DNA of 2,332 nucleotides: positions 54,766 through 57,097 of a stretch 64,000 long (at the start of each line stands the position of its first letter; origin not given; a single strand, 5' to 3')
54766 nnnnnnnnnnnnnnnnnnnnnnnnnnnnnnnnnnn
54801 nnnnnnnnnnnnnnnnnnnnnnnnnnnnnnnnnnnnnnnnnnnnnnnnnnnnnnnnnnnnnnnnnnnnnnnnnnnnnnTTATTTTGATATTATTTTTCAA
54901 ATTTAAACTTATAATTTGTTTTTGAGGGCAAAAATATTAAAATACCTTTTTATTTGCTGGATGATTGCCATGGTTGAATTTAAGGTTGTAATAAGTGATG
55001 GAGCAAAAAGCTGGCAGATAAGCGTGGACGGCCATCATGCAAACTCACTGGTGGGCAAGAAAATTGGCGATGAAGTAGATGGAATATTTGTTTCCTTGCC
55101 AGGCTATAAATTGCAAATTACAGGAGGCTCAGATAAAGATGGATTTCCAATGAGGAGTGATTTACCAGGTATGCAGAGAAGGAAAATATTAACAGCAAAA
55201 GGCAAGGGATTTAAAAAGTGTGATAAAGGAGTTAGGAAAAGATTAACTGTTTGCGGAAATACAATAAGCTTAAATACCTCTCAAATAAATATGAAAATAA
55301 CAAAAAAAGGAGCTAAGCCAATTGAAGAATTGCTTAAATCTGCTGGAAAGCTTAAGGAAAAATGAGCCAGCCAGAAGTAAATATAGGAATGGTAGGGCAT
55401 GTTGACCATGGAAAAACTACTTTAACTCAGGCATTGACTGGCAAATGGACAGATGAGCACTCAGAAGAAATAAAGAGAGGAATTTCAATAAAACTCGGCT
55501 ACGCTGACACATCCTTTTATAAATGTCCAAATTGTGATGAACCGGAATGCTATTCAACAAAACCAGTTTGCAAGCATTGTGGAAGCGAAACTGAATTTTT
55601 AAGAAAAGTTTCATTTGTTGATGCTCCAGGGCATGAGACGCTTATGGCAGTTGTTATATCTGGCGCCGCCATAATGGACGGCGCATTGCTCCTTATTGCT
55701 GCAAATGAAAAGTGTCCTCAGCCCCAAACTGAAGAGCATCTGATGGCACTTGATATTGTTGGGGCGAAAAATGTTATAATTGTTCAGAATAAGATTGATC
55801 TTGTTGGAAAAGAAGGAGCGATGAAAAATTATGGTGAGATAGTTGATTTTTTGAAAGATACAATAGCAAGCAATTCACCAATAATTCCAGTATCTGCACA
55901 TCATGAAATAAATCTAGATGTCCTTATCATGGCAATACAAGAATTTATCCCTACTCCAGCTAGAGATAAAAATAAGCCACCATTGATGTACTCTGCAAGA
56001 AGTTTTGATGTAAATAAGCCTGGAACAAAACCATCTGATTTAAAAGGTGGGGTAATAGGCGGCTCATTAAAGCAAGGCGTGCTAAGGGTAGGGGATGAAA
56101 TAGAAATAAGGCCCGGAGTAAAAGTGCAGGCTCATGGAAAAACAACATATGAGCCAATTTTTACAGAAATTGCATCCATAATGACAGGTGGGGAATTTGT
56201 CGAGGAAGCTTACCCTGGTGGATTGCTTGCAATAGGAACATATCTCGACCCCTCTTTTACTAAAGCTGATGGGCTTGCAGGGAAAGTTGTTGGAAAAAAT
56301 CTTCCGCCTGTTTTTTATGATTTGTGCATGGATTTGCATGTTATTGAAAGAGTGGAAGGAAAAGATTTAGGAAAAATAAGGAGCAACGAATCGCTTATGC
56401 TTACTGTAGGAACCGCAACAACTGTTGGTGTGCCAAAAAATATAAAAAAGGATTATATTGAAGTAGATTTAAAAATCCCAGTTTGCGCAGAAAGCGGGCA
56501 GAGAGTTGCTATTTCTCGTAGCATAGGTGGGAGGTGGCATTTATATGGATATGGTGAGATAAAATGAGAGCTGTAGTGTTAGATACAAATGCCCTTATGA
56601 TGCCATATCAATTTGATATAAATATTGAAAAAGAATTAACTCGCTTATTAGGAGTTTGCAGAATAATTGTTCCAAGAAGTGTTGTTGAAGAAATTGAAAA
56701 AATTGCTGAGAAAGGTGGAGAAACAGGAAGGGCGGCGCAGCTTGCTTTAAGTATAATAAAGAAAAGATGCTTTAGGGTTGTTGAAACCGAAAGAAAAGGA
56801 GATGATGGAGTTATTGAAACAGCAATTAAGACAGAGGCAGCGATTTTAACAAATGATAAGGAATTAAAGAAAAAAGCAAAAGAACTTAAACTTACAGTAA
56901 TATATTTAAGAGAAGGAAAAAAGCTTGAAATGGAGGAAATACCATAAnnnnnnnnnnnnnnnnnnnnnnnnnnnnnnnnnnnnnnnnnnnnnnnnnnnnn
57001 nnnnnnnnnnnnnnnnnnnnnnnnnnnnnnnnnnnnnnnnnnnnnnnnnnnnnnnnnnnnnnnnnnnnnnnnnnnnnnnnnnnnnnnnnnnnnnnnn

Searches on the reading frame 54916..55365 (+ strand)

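Call 14: search_protein_families(library=pfam, proteins=[window:54916-55365:+])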
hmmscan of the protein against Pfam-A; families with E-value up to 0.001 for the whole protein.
window:54916-55365:+ (149 aa): 1 family
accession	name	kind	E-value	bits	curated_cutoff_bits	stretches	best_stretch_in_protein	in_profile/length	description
PF01092.24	Ribosomal_S6e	-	7e-40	136.2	26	1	22-140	1-124/125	Ribosomal protein S6e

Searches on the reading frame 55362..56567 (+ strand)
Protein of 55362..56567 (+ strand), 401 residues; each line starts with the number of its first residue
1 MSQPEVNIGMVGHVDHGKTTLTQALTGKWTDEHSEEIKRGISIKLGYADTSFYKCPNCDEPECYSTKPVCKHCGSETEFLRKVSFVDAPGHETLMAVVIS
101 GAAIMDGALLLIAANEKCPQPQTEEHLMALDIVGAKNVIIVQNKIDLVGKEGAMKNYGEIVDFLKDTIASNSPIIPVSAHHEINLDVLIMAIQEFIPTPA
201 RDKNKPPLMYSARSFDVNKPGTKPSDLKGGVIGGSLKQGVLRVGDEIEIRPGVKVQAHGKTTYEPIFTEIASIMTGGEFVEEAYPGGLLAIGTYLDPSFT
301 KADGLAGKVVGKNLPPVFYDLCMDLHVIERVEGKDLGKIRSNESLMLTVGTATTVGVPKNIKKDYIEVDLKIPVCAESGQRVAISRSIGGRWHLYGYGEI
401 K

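Call 14: search_protein_families(library=pfam, proteins=[window:55362-56567:+])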
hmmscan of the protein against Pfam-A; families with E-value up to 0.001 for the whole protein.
window:55362-56567:+ (401 aa): 3 families
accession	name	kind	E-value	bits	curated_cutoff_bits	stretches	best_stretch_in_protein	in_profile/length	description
PF00009.33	GTP_EFTU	-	8.3e-31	107.5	26.5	1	6-197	4-187/188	Elongation factor Tu GTP binding domain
PF09173.17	eIF2_C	-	8.9e-25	87.2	22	1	322-400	4-86/86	Initiation factor eIF2 gamma, C terminal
PF03144.31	GTP_EFTU_D2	-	1.9e-06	28.6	30.3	1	229-292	1-57/73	Elongation factor Tu domain 2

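Call 32: find_homologous_proteins(query=window:55362-56567:+, max_evalue=1e-50)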
Query window:55362-56567:+ (401 aa): 7999 proteins with E <= 1e-50 among 8000 candidates; the best 120 are listed.
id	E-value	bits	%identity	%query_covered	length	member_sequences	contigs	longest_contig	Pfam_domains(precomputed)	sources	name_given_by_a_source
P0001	8.3e-270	912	100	100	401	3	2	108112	PF09173.18,PF00009.34,PF03144.32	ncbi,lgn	ncbi:MAG: translation initiation factor IF-2 subunit gamma [Candidatus Thermoplasmatota archaeon]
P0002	2.6e-256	868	93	100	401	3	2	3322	PF09173.18,PF00009.34,PF03144.32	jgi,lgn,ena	jgi:translation initiation factor 2 subunit 3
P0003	1.5e-252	856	92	100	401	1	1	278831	PF09173.18,PF00009.34,PF03144.32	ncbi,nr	ncbi:MAG: translation initiation factor IF-2 subunit gamma [Thermoplasmatales archaeon]|nr:translati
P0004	9.4e-217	738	80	100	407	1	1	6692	PF09173.18,PF00009.34,PF03144.32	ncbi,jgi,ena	-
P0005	6.5e-216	735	80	100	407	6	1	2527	PF09173.18,PF00009.34,PF03144.32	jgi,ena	-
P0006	1.6e-215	734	80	100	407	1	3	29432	PF09173.18,PF00009.34,PF03144.32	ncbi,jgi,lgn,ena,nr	ncbi:translation initiation factor IF-2 subunit gamma [Thermoplasmatales archaeon ex4484_30]|nr:MAG:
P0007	1.8e-215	733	80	100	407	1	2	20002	PF09173.18,PF00009.34,PF03144.32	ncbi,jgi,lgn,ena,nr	ncbi:MAG: translation initiation factor IF-2 subunit gamma [Thermoplasmata archaeon]|nr:MAG: transla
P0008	5.4e-215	732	80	100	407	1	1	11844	PF09173.18,PF00009.34,PF03144.32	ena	-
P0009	1.7e-214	730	80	100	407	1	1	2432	PF09173.18,PF00009.34,PF03144.32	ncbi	-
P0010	1.9e-214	730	79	100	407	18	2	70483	PF09173.18,PF00009.34,PF03144.32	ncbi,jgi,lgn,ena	-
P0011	7.2e-214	728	79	100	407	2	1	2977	PF09173.18,PF00009.34,PF03144.32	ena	-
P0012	9.7e-214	728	78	100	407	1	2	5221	PF09173.18,PF00009.34,PF03144.32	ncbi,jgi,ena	-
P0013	3.6e-213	726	79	100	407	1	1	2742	PF09173.18,PF00009.34,PF03144.32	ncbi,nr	ncbi:MAG: translation initiation factor IF-2 subunit gamma [Thermoplasmata archaeon]|nr:translation 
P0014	1.6e-212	724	79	100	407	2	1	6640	PF09173.18,PF00009.34,PF03193.23,PF10662.16,PF03144.32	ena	-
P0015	8.5e-212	721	78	100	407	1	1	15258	PF09173.18,PF00009.34,PF03144.32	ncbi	-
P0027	2.3e-203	694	77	100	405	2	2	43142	PF09173.18,PF00009.34,PF03144.32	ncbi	-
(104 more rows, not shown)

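Call 35: find_encoding_contigs(protein=P0003, flank=10000, max_places=2)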
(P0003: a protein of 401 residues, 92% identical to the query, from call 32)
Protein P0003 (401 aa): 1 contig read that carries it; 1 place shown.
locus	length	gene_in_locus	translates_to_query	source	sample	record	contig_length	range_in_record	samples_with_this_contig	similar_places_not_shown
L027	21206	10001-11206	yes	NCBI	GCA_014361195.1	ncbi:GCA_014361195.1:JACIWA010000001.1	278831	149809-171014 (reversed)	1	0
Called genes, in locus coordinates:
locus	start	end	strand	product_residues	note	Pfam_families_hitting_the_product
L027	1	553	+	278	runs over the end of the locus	-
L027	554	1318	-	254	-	PF03029:ATP_bind_1, PF16575:CLP1_P (faint)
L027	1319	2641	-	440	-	PF02844:GARS_N, PF01071:GARS_A, PF02843:GARS_C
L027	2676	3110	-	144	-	PF01750:HycI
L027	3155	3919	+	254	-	PF02633:Creatininase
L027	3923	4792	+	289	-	-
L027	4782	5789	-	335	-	PF22703:Cdc6_lid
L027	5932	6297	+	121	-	PF01248:Ribosomal_L7Ae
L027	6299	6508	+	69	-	PF01200:Ribosomal_S28e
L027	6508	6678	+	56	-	PF01246:Ribosomal_L24e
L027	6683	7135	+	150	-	PF00334:NDK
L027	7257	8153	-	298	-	PF02558:ApbA, PF08546:ApbA_C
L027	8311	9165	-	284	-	PF00892:EamA, PF03151:TPT (faint), PF00892:EamA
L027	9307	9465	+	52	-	-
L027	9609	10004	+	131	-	PF01092:Ribosomal_S6e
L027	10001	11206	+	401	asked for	PF00009:GTP_EFTU, PF03144:GTP_EFTU_D2 (weak), PF09173:eIF2_C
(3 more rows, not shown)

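Call 36: find_encoding_contigs(protein=P0006, flank=10000, max_places=2)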
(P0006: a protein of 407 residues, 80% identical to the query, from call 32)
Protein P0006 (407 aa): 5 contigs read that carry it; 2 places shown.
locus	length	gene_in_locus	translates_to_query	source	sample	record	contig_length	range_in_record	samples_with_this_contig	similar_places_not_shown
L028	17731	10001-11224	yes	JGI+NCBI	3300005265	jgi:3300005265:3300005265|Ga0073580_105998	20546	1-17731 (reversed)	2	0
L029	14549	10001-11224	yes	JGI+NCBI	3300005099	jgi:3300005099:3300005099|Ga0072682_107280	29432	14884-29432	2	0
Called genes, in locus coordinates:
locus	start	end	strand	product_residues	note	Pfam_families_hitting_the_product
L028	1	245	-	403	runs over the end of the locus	PF24005:DUF7320 (faint), PF00041:fn3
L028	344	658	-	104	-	-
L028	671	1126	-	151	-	PF01948:PyrI, PF02748:PyrI_C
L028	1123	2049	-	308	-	PF02729:OTCace_N, PF00185:OTCace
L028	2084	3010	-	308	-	PF13175:AAA_15 (faint), PF00005:ABC_tran, PF13304:AAA_21, PF13732:DrrA1-3_C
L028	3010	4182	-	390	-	PF12679:ABC2_membrane_2, PF12698:ABC2_membrane_3, PF01061:ABC2_membrane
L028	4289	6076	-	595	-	PF01364:Peptidase_C25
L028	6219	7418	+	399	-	PF00155:Aminotran_1_2, PF01041:DegT_DnrJ_EryC1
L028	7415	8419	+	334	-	PF00254:FKBP_C (weak)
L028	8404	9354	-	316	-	PF01368:DHH, PF02272:DHHA1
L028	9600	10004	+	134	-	PF01092:Ribosomal_S6e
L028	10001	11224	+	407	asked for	PF00009:GTP_EFTU, PF03144:GTP_EFTU_D2 (weak), PF09173:eIF2_C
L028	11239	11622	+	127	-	PF13638:PIN_4 (weak), PF18477:PIN_9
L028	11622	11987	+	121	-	PF14819:QueF_N (weak), PF14489:QueF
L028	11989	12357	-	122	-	PF23493:CysS_C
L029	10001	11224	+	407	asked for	PF00009:GTP_EFTU, PF03144:GTP_EFTU_D2 (weak), PF09173:eIF2_C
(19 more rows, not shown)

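Call 37: find_encoding_contigs(protein=P0010, flank=10000, max_places=2)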
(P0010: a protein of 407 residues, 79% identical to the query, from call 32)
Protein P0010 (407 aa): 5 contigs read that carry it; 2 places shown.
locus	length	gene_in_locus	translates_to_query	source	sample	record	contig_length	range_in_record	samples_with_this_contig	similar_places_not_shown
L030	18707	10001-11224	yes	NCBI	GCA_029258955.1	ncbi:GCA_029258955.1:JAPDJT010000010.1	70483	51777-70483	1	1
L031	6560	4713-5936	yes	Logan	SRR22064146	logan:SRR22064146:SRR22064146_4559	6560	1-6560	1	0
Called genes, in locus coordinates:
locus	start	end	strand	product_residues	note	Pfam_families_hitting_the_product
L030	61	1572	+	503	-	PF23545:Zn_ribbon_HMPTM, PF04055:Radical_SAM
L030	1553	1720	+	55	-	PF00037:Fer4, PF12837:Fer4_6 (weak), PF13237:Fer4_10, PF14697:Fer4_21, PF12838:Fer4_7, PF13187:Fer4_9, PF00037:Fer4 (weak), PF12837:Fer4_6 (weak), +6 more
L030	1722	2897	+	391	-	PF01266:DAO (faint), PF01494:FAD_binding_3, PF05834:Lycopene_cycl (faint), PF07992:Pyr_redox_2 (faint), PF13450:NAD_binding_8 (weak), PF04820:Trp_halogenase (weak), PF22578:GGR_cat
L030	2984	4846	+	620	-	PF01095:Pectinesterase, PF13229:Beta_helix, PF05048:NosD, PF13229:Beta_helix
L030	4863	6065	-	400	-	PF04389:Peptidase_M28, PF01546:Peptidase_M20 (weak), PF05450:Nicastrin (weak), PF17957:Big_7 (weak)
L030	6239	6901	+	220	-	PF00696:AA_kinase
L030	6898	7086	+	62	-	PF09889:DUF2116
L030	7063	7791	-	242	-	PF00149:Metallophos, PF12850:Metallophos_2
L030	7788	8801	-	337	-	PF01137:RTC, PF05189:RTC_insert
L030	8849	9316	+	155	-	PF02464:CinA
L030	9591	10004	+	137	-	PF01092:Ribosomal_S6e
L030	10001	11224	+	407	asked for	PF00009:GTP_EFTU, PF03144:GTP_EFTU_D2 (weak), PF09173:eIF2_C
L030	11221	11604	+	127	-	PF13638:PIN_4 (weak), PF18477:PIN_9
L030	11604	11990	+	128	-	PF01227:GTP_cyclohydroI (weak), PF14489:QueF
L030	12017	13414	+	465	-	PF00801:PKD, PF18911:PKD_4, PF19077:Big_13 (faint), PF18911:PKD_4, PF00801:PKD, PF17957:Big_7 (faint), PF22352:K319L-like_PKD (weak)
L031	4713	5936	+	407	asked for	PF00009:GTP_EFTU, PF03144:GTP_EFTU_D2 (weak), PF09173:eIF2_C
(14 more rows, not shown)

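Call 38: find_encoding_contigs(protein=P0027, flank=10000, max_places=2)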
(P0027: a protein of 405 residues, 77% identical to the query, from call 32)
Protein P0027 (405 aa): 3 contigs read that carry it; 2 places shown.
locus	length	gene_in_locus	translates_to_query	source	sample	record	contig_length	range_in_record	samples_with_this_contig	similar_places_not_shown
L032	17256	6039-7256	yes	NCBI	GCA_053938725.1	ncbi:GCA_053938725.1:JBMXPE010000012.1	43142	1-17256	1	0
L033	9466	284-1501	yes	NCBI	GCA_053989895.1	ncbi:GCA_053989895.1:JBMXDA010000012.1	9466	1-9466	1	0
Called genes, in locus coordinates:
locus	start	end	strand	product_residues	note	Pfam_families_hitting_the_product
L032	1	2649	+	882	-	?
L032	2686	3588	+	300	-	PF02729:OTCace_N, PF00185:OTCace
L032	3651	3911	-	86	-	PF00736:EF1_GNE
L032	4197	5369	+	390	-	PF13229:Beta_helix, PF05048:NosD, PF13229:Beta_helix, PF05048:NosD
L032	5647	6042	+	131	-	PF01092:Ribosomal_S6e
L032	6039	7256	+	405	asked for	PF00009:GTP_EFTU, PF03144:GTP_EFTU_D2, PF09173:eIF2_C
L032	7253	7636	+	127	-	PF13638:PIN_4 (faint), PF18477:PIN_9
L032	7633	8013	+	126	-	PF01227:GTP_cyclohydroI (weak), PF14819:QueF_N (weak), PF14489:QueF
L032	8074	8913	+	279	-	-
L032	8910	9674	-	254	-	PF03029:ATP_bind_1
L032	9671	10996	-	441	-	PF02844:GARS_N, PF01071:GARS_A, PF02843:GARS_C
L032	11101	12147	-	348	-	PF01939:NucS_C (weak)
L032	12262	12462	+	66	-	PF00313:CSD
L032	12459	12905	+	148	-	PF22769:DCD, PF00692:dUTPase (weak)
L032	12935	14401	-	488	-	PF01546:Peptidase_M20, PF07687:M20_dimer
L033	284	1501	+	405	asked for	PF00009:GTP_EFTU, PF03144:GTP_EFTU_D2, PF09173:eIF2_C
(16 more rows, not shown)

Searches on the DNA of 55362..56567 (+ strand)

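Call 70: search_rna_families(sources=[L027, L034, L040], threshold=gathering)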
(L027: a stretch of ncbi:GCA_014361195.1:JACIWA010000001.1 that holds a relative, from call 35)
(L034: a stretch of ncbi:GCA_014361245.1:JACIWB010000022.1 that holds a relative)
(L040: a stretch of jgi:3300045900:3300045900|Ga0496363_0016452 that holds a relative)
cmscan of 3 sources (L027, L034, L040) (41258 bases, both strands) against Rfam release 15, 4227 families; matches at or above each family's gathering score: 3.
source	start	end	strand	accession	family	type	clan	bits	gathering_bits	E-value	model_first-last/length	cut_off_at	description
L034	7700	7772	+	RF00005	tRNA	Gene; tRNA;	CL00001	68.7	29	4.6e-13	1-71/71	no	tRNA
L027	8236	8308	+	RF00005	tRNA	Gene; tRNA;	CL00001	68.1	29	6.8e-13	1-71/71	no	tRNA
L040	2780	2850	+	RF00005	tRNA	Gene; tRNA;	CL00001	64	29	9.2e-12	1-71/71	no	tRNA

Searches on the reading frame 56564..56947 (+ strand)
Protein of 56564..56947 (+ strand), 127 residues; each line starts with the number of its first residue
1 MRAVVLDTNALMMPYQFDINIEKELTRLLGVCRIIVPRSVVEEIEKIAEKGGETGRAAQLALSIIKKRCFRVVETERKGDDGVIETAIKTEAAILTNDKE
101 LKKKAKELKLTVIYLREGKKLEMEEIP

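Call 53: search_protein_families(library=pfam, proteins=[window:56564-56947:+])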
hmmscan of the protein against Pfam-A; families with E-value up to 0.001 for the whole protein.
window:56564-56947:+ (127 aa): 3 families
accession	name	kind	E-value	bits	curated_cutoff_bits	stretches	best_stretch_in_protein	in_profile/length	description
PF18477.7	PIN_9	-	4.7e-30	104.6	26.3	1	4-117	1-115/116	PIN like domain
PF13638.12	PIN_4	-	5.1e-07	30.5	21.9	1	4-111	1-127/132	PIN domain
PF01850.27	PIN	-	0.00027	22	23.6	0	4-74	1-71/120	PIN domain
